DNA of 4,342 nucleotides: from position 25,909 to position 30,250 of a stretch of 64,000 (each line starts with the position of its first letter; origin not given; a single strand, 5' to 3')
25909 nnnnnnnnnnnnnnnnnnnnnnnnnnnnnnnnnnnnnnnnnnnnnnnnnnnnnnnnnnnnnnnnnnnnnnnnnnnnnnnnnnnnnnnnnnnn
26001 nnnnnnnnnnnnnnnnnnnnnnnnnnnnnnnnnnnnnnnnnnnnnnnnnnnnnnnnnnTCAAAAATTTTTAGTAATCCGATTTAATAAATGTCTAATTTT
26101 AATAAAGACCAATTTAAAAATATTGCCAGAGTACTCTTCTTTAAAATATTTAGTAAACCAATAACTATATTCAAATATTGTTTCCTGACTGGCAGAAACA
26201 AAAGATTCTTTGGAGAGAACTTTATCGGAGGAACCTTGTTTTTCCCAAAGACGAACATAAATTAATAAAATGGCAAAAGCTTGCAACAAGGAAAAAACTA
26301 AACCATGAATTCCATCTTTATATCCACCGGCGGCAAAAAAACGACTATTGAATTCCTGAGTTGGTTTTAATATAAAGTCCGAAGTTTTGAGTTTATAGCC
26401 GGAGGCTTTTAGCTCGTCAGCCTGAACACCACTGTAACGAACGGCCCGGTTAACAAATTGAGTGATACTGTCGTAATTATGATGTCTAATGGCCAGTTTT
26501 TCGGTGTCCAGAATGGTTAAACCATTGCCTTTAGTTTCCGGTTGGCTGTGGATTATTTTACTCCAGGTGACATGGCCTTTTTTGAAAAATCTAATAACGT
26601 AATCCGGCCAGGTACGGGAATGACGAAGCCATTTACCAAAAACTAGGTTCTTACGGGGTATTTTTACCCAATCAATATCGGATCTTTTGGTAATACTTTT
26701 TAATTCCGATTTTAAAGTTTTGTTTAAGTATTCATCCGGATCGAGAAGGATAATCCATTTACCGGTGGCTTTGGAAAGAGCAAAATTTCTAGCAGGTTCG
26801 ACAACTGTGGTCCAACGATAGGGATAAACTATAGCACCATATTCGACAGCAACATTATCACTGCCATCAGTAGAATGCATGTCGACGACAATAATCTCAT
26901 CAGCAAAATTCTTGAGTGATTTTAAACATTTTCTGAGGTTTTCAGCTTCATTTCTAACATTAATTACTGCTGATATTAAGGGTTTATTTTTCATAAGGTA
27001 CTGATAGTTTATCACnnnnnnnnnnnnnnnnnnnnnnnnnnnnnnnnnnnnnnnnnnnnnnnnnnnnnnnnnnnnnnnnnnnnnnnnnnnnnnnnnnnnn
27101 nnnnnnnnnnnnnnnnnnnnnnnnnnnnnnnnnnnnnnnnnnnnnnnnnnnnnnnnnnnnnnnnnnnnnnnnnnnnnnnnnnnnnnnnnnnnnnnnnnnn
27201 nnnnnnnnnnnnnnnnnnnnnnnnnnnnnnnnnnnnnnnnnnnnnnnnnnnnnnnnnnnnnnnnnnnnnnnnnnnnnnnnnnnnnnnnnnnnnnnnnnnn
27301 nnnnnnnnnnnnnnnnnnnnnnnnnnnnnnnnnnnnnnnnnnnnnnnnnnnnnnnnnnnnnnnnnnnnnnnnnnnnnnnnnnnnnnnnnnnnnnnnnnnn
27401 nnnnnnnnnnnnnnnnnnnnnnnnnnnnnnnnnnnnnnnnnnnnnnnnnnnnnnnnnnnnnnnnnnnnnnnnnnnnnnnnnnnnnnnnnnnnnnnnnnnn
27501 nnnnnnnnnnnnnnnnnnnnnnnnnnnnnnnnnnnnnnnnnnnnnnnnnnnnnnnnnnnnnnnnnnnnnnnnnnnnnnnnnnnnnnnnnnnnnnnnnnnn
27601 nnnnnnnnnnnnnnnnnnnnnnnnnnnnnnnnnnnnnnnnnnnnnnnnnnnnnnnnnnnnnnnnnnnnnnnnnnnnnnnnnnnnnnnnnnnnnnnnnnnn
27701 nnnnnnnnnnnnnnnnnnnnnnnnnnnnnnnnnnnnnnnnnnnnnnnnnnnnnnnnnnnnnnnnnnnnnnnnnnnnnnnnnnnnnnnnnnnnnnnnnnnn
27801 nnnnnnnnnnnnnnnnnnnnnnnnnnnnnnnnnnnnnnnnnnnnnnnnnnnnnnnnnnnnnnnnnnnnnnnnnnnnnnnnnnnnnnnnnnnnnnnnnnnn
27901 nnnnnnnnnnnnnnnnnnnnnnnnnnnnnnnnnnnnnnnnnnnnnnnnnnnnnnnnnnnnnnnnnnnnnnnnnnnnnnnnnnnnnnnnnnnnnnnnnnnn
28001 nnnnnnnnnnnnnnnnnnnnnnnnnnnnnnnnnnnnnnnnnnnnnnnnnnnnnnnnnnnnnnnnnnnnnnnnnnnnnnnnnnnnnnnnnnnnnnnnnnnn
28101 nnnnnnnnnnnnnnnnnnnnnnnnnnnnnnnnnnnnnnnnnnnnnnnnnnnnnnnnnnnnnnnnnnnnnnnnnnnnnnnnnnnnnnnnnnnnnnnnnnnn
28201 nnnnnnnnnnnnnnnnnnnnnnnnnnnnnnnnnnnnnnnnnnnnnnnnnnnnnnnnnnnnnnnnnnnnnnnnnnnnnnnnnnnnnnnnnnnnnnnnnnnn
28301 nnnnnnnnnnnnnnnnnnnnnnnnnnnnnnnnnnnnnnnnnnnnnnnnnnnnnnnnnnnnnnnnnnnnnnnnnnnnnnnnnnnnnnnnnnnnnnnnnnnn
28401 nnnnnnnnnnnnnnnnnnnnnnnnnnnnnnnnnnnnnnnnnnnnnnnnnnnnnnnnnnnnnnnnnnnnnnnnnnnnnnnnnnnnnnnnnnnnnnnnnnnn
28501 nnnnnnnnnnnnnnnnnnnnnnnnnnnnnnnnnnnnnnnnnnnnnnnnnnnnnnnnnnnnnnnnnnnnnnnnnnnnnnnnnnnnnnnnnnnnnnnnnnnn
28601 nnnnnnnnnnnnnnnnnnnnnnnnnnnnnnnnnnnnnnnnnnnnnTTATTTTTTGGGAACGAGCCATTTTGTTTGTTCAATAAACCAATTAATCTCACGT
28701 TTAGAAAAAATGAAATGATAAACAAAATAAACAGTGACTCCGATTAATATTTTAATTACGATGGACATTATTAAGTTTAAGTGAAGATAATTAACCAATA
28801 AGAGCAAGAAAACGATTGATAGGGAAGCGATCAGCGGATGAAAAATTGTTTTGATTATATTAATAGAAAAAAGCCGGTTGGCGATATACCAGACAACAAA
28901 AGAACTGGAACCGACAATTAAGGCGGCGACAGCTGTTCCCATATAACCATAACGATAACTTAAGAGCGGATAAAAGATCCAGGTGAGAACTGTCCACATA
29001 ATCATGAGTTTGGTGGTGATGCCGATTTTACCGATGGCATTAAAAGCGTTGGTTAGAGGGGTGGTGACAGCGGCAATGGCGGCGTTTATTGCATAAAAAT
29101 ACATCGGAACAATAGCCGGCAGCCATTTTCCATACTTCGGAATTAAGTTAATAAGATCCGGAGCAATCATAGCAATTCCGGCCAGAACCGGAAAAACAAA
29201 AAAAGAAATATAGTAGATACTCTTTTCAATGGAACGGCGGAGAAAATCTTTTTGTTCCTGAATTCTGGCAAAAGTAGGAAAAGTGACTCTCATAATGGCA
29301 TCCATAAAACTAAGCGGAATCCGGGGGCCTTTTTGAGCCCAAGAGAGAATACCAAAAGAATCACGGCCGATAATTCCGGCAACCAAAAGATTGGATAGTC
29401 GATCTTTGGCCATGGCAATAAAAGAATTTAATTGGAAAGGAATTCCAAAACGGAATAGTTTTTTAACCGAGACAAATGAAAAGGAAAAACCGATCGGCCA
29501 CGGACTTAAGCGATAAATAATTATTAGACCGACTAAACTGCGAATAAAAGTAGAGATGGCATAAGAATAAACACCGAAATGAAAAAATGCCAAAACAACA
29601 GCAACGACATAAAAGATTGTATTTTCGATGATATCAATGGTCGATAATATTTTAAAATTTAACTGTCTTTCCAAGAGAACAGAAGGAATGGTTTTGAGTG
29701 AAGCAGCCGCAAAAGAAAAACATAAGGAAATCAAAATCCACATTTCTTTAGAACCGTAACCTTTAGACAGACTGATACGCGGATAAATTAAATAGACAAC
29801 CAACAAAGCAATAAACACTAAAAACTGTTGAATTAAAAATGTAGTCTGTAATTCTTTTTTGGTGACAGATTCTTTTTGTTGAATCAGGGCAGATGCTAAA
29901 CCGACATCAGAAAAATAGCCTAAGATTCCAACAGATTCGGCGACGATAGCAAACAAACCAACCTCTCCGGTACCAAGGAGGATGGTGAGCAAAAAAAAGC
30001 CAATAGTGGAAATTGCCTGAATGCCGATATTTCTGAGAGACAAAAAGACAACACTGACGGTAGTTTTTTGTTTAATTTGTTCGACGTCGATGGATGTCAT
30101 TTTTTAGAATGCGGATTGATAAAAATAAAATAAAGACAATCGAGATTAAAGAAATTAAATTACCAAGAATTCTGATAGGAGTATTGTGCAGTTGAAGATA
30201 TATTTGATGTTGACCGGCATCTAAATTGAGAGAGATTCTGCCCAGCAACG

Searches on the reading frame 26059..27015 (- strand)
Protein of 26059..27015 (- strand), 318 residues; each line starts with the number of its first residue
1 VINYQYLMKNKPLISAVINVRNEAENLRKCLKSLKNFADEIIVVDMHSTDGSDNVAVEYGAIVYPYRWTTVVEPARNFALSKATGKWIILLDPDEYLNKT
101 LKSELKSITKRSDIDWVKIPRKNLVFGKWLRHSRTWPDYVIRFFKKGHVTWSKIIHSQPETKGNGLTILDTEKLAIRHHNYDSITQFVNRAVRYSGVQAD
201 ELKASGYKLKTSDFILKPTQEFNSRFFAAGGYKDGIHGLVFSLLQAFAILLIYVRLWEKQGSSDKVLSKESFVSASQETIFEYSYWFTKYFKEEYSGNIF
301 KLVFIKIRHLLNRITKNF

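Call 4: search_protein_families(library=pfam, proteins=[window:26059-27015:-], max_evalue=0.01)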
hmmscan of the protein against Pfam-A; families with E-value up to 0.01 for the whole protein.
window:26059-27015:- (318 aa): 2 families
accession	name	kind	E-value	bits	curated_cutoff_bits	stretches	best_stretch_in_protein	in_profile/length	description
PF00535.33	Glycos_transf_2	-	2.3e-20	73.6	23.3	1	15-143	1-138/168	Glycosyl transferase family 2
PF13704.12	Glyco_tranf_2_4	-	1.3e-05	26.1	27.5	1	21-100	1-87/98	Glycosyl transferase family 2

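Call 5: search_protein_families(library=ncbifam, proteins=[window:26059-27015:-], max_evalue=0.01)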
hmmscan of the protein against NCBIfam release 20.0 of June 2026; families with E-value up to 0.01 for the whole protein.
window:26059-27015:- (318 aa): 13 families
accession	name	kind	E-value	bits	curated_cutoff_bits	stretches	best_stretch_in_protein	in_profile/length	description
TIGR04195.1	S_glycosyl_SunS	equivalog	2.9e-12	46.2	350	1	4-182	49-225/421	SunS family peptide S-glycosyltransferase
NF007482.0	PRK10073.1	equivalog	2.5e-10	39.9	423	1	8-117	2-118/334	glycosyltransferase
TIGR04283.1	glyco_like_mftF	equivalog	2.9e-09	36.8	182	1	14-116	1-104/221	TIGR04283 family arsenosugar biosynthesis glycosyltransferase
NF010496.0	PRK13915.1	equivalog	9.2e-06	24.9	262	1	8-65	27-90/307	glucosyl-3-phosphoglycerate synthase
TIGR03469.1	HpnB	hypoth_equivalog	2.3e-05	23.6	379.25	1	8-59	40-95/386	hopene-associated glycosyltransferase HpnB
NF050050.1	ProtGlycPglI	equivalog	0.00013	21.4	500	1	12-107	2-107/306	GalNAc(5)-diNAcBac-PP-undecaprenol beta-1,3-glucosyltransferase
NF038302.1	EPS_HpsE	equivalog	0.00034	19.7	300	1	26-99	15-101/307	hormogonium polysaccharide biosynthesis glycosyltransferase HpsE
TIGR04182.1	glyco_TIGR04182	equivalog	0.00038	19.9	325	1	16-95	4-83/293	S-layer glycoprotein N-glycosyltransferase AglJ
NF047683.1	TeichurnBiosyTuaG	equivalog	0.00046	19.9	400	1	8-110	2-113/252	teichuronic acid biosynthesis protein TuaG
TIGR03111.1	glyc2_xrt_Gpos1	hypoth_equivalog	0.00058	18.8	363.95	1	8-100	45-147/439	TIGR03111 family XrtG-associated glycosyltransferase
TIGR03965.1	mycofact_glyco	equivalog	0.00072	18.5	280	1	11-94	73-164/467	mycofactocin biosynthesis glycosyltransferase MftF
NF045692.1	OglycostaseCruG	equivalog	0.0011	18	600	1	14-58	43-90/386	2'-O-glycosyltransferase CruG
NF041875.1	EPS_EpsD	equivalog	0.0013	18.2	370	1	14-98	1-93/325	exopolysaccharide biosynthesis glycosyltransferase EpsD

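Call 63: search_solved_structures(query=window:26059-27015:-, max_evalue=0.001)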
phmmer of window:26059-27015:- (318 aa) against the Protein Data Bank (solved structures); distinct sequences matched with E-value up to 0.001: 6.
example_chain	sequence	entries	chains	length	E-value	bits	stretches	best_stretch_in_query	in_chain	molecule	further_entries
22ao_A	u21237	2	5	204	3.1e-25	92.1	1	11-185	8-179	GmaR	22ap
7msp_A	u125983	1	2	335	6.3e-12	48.4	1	8-185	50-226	SPbeta prophage-derived glycosyltransferase SunS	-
7msn_A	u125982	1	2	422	1e-11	47.7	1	8-184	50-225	SPbeta prophage-derived glycosyltransferase SunS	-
7msk_A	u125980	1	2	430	1.8e-07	33.7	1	4-182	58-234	Glyco_trans_2-like domain-containing protein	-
5hea_A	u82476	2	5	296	1.8e-05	27.2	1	8-101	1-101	Putative glycosyltransferase (GalT1)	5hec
6p61_A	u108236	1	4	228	0.00033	23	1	4-105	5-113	Glycosyltransferase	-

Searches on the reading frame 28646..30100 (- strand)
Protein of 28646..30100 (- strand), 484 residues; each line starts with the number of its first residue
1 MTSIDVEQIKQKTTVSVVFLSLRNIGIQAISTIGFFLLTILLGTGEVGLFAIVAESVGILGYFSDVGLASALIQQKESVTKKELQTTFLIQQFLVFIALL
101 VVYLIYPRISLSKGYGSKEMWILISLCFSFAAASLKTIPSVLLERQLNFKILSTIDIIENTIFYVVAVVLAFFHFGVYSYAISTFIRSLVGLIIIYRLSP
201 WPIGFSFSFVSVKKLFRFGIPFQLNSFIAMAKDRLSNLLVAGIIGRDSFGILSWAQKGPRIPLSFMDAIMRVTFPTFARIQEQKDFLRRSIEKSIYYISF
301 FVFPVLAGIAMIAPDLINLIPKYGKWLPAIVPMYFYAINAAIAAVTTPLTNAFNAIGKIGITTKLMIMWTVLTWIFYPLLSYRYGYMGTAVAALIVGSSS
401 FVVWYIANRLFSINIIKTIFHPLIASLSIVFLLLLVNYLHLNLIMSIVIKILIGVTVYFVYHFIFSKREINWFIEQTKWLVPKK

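Call 4: search_protein_families(library=pfam, proteins=[window:28646-30100:-], max_evalue=0.01)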
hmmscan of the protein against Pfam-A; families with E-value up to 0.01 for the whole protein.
window:28646-30100:- (484 aa): 2 families
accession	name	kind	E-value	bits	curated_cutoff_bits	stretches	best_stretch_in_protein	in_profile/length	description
PF13440.11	Polysacc_synt_3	-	6.5e-47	160.6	23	1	39-320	3-283/293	Polysaccharide biosynthesis protein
PF01943.22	Polysacc_synt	-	1.8e-23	83.8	28.2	1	17-281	5-274/274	Polysaccharide biosynthesis protein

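Call 5: search_protein_families(library=ncbifam, proteins=[window:28646-30100:-], max_evalue=0.01)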
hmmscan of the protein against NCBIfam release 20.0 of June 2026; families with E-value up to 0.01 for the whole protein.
window:28646-30100:- (484 aa): 4 families
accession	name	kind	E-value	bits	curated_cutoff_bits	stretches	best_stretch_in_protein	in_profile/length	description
NF007773.0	PRK10459.1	equivalog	4.8e-38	131.4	273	1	9-471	3-472/492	MOP flippase family protein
NF047674.1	TeichurnBiosyTuaB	equivalog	2.2e-26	93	580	1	8-460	3-464/469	teichuronic acid biosynthesis protein TuaB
NF058658.1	Oglyco_Wzx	exception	4.5e-26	91.9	720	1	8-480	5-475/478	O-glycosylation flippase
NF041554.1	SA1362_fam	subfamily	0.0055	16.8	42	1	422-475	6-57/70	SA1362 family protein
